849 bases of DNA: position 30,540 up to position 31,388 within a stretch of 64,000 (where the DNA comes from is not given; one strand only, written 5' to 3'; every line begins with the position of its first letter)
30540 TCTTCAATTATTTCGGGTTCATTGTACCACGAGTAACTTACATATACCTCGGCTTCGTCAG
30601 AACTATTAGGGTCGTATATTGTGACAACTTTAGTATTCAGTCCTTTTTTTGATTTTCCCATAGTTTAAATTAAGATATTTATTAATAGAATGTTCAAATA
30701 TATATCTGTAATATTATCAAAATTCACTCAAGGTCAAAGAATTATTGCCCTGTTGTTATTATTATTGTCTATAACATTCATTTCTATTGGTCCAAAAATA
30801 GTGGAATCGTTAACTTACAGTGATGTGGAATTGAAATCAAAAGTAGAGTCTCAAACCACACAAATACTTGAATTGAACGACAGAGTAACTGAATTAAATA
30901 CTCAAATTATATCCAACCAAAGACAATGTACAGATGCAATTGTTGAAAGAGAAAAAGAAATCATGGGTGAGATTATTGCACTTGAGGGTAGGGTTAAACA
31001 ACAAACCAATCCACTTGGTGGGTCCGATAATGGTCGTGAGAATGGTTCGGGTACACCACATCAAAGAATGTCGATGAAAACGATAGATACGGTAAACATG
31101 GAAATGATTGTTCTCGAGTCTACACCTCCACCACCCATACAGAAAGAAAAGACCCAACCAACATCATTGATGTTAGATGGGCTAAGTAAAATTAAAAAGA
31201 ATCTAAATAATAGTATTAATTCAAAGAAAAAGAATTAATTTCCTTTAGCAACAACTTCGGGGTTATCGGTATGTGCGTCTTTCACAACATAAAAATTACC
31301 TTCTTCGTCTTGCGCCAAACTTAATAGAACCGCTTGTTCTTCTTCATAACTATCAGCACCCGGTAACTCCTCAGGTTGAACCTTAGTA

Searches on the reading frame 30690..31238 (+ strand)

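Call 37: search_protein_families(library=pfam, proteins=[window:30690-31238:+], max_evalue=0.01)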
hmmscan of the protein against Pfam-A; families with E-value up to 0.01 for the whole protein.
window:30690-31238:+ (182 aa): 2 families
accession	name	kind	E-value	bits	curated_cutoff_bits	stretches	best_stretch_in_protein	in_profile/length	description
PF06705.16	SF-assemblin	-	0.0039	17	30.6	1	55-105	90-140/247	SF-assemblin/beta giardin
PF14739.11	DUF4472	-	0.0097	16.9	26.6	0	36-109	21-93/107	Domain of unknown function (DUF4472)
